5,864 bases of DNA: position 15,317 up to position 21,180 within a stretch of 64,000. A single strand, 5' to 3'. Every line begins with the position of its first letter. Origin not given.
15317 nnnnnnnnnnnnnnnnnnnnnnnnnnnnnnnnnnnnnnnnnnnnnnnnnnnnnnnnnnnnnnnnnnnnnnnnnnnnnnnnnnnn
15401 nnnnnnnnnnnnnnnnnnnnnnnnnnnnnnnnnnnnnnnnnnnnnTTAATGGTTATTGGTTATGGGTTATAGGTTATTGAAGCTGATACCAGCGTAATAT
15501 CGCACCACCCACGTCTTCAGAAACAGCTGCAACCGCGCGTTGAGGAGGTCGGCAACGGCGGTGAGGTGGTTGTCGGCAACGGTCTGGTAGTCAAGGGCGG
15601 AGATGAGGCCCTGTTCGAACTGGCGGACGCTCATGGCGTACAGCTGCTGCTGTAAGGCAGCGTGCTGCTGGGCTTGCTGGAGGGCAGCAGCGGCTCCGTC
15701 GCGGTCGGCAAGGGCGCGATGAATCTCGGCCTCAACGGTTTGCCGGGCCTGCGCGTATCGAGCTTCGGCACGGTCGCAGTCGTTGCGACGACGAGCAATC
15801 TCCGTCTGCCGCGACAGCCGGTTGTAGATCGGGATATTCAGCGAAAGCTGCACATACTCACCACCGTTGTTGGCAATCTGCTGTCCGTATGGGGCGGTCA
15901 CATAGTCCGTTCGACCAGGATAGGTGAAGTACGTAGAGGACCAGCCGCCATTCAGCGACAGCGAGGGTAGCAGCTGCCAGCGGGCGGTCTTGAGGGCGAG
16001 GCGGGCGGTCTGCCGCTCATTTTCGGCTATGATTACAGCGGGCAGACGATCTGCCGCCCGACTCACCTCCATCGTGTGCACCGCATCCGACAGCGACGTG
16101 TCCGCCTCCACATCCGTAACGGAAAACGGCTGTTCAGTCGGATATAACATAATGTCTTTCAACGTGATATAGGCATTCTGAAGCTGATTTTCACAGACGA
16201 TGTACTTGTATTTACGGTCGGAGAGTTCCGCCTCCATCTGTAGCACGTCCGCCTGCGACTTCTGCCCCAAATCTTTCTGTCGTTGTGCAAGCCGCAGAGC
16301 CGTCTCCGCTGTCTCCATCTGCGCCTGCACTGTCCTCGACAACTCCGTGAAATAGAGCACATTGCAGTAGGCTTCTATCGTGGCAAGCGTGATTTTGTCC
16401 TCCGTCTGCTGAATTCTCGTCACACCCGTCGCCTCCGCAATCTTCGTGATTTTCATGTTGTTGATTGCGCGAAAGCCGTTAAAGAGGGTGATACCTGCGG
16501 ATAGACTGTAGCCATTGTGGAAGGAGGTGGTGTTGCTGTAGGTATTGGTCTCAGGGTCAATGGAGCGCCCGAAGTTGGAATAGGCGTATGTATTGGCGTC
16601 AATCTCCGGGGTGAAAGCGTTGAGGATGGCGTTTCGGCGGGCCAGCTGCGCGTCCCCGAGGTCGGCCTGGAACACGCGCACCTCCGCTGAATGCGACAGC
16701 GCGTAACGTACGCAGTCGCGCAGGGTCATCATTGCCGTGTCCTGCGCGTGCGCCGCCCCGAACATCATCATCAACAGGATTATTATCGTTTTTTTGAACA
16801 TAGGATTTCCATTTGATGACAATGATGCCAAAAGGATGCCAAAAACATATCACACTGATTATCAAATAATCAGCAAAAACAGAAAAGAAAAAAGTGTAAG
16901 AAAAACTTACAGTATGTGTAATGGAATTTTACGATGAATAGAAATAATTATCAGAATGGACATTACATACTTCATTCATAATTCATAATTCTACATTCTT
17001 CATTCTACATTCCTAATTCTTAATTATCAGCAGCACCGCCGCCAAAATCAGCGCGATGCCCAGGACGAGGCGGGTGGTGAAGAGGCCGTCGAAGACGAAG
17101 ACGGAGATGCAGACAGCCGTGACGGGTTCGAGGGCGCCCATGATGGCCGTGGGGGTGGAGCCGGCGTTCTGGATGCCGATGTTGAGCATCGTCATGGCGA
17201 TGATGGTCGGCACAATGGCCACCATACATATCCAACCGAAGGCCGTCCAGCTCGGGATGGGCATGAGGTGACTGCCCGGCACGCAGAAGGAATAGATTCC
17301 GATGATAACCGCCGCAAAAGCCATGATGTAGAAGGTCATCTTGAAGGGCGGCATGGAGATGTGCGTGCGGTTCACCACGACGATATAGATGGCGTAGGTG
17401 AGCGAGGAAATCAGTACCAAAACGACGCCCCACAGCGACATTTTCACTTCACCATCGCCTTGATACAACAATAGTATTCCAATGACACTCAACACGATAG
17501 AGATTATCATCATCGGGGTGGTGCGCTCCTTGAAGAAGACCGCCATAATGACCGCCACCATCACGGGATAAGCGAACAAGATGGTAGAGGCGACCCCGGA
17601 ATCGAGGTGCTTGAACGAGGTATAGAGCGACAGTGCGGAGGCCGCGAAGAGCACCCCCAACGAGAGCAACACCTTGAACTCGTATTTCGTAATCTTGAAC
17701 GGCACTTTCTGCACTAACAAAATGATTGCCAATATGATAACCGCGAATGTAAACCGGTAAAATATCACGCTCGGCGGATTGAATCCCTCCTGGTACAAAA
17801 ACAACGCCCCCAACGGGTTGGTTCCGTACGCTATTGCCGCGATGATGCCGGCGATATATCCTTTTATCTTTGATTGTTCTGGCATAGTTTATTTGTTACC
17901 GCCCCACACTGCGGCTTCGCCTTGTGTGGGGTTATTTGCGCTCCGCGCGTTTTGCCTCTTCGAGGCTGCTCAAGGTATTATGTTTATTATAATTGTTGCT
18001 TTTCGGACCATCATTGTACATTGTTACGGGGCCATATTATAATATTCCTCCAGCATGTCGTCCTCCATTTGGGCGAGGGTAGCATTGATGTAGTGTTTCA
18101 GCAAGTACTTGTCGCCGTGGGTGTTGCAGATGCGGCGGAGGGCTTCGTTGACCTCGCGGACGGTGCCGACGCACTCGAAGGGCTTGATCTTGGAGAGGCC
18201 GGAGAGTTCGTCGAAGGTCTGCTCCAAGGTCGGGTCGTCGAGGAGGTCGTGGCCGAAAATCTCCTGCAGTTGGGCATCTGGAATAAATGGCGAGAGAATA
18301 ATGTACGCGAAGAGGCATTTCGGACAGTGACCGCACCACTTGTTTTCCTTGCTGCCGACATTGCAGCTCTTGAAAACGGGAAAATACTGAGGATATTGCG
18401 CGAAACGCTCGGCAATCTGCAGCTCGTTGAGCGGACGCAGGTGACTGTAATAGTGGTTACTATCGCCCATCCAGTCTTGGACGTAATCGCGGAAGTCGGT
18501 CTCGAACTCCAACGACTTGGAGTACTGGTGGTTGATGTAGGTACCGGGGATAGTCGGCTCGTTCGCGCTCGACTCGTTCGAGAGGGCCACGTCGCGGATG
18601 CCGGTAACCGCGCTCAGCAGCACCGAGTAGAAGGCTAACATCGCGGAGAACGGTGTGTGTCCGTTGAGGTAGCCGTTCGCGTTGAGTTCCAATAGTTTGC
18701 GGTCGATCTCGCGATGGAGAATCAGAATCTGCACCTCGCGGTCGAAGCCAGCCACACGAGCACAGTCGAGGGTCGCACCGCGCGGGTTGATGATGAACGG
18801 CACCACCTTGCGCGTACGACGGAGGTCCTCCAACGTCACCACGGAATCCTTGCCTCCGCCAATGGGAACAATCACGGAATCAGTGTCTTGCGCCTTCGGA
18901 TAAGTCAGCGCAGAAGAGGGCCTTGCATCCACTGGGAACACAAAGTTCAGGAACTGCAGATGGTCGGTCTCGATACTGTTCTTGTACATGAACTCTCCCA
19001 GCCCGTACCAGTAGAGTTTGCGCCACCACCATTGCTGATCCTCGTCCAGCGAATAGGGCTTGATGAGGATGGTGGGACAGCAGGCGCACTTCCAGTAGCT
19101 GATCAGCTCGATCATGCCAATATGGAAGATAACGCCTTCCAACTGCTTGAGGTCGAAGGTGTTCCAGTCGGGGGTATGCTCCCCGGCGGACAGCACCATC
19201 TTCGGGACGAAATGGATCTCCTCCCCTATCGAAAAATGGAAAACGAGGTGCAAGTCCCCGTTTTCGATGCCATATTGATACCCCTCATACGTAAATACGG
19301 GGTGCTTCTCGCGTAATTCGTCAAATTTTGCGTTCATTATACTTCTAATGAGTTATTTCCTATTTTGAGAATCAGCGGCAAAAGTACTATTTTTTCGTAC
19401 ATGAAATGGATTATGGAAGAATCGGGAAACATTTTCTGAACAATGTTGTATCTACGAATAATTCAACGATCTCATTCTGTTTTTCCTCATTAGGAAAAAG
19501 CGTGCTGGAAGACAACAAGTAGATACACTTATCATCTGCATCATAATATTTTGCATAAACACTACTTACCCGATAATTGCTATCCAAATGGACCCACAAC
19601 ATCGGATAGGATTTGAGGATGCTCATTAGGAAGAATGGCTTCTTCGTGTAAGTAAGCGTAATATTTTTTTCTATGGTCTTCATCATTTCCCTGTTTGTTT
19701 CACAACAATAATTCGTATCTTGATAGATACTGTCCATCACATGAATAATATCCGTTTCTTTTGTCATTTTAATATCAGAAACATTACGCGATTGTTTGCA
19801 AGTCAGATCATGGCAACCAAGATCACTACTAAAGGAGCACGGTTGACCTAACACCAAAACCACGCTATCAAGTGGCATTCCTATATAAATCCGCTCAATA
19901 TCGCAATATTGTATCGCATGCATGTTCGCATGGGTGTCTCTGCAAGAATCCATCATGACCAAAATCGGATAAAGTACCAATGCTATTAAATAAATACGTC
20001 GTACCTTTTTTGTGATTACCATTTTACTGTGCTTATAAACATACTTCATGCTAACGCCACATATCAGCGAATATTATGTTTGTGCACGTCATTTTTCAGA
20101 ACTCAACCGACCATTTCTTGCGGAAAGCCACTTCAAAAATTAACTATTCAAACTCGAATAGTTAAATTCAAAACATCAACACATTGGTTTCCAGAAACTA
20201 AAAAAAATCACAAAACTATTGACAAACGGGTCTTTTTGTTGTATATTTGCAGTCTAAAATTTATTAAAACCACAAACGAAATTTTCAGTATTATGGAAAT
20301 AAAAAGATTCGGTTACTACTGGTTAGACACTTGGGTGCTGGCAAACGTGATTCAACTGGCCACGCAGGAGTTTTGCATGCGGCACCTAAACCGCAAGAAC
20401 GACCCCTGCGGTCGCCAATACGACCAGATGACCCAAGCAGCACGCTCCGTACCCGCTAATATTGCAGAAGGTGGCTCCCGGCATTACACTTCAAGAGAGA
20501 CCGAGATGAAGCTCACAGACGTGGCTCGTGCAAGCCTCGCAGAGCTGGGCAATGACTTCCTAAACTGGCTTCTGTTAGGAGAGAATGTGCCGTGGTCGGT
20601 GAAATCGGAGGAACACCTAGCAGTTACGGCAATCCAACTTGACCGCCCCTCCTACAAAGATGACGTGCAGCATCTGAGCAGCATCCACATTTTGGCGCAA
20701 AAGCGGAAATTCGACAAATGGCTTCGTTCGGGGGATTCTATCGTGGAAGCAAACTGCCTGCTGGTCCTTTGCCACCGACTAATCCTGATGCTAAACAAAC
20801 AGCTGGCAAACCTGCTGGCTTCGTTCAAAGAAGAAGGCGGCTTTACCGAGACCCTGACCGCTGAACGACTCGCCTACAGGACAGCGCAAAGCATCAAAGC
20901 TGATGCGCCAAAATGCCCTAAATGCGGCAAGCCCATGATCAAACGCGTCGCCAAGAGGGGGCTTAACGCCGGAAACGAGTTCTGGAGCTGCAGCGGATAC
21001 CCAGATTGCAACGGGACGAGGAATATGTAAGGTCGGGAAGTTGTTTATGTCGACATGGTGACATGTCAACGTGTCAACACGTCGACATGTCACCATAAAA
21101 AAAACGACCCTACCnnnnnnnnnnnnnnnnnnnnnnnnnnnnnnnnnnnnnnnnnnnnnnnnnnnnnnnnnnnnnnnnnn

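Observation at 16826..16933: Composite control module (two TGTAA-N7-TTACA dyads + TGGCAY box at fixed offset) before the tolC-hlyD genes: candidate sigma-54 promoter with enhancer sites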

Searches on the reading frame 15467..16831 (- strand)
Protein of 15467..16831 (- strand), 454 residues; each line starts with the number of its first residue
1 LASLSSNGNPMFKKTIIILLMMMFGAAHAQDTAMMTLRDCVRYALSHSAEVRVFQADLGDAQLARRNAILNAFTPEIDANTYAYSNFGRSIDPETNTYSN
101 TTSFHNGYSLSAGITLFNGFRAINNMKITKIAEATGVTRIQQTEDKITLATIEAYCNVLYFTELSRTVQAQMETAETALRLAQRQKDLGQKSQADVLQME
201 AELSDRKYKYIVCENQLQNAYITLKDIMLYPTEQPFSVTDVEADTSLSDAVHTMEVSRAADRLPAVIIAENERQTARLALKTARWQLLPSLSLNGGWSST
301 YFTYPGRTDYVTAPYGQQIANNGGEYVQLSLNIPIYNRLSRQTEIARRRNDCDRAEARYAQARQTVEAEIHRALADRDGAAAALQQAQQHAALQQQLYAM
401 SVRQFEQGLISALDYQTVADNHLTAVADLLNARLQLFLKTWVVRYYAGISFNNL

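Call 6: search_protein_families(library=pfam, proteins=[window:15467-16831:-])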
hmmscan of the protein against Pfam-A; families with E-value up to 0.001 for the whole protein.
window:15467-16831:- (454 aa): 1 family
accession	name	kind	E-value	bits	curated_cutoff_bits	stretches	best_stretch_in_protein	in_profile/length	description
PF02321.23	OEP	-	3.8e-47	160.9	22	2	257-436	6-175/187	Outer membrane efflux protein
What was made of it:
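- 15467..16801 (-): TolC-family outer membrane channel gene, the first gene driven by module 1. Call 6 (Pfam OEP, 3.8e-47).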

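Call 58: search_protein_families(library=ncbifam, proteins=[window:15467-16831:-], max_evalue=1e-10)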
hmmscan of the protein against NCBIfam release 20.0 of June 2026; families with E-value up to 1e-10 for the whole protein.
window:15467-16831:- (454 aa): 1 family
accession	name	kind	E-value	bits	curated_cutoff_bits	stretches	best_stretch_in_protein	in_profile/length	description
TIGR01844.1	type_I_sec_TolC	subfamily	8.3e-28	97.5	225.15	1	35-448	3-398/414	TolC family outer membrane protein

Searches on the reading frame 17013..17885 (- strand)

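Call 6: search_protein_families(library=pfam, proteins=[window:17013-17885:-])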
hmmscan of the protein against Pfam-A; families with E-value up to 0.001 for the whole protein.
window:17013-17885:- (290 aa): 1 family
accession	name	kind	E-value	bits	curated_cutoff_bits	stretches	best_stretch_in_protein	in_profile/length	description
PF00892.27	EamA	-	1.7e-35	122.7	28.2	2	8-141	2-134/135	EamA-like transporter family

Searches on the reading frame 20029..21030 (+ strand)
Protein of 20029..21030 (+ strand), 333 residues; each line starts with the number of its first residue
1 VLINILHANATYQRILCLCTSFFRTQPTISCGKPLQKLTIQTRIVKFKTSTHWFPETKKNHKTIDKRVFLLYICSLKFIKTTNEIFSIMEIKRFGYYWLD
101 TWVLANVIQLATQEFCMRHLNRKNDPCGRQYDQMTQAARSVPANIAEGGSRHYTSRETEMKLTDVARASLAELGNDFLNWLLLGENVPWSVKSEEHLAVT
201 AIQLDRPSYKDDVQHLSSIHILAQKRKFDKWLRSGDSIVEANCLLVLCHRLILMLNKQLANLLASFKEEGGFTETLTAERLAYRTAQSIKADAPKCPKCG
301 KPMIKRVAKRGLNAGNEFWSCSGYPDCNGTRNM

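Call 8: search_protein_families(library=pfam, proteins=[window:20029-21030:+])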
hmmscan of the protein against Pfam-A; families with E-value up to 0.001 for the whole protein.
window:20029-21030:+ (333 aa): 2 families
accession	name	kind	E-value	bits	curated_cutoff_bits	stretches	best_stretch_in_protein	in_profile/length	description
PF01396.24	Zn_ribbon_Top1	-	1.6e-09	37.8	32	1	295-332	3-35/39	Topoisomerase DNA binding C4 zinc finger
PF05635.17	23S_rRNA_IVP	-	7.9e-08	32.9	33.8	1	132-174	33-73/106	23S rRNA-intervening sequence protein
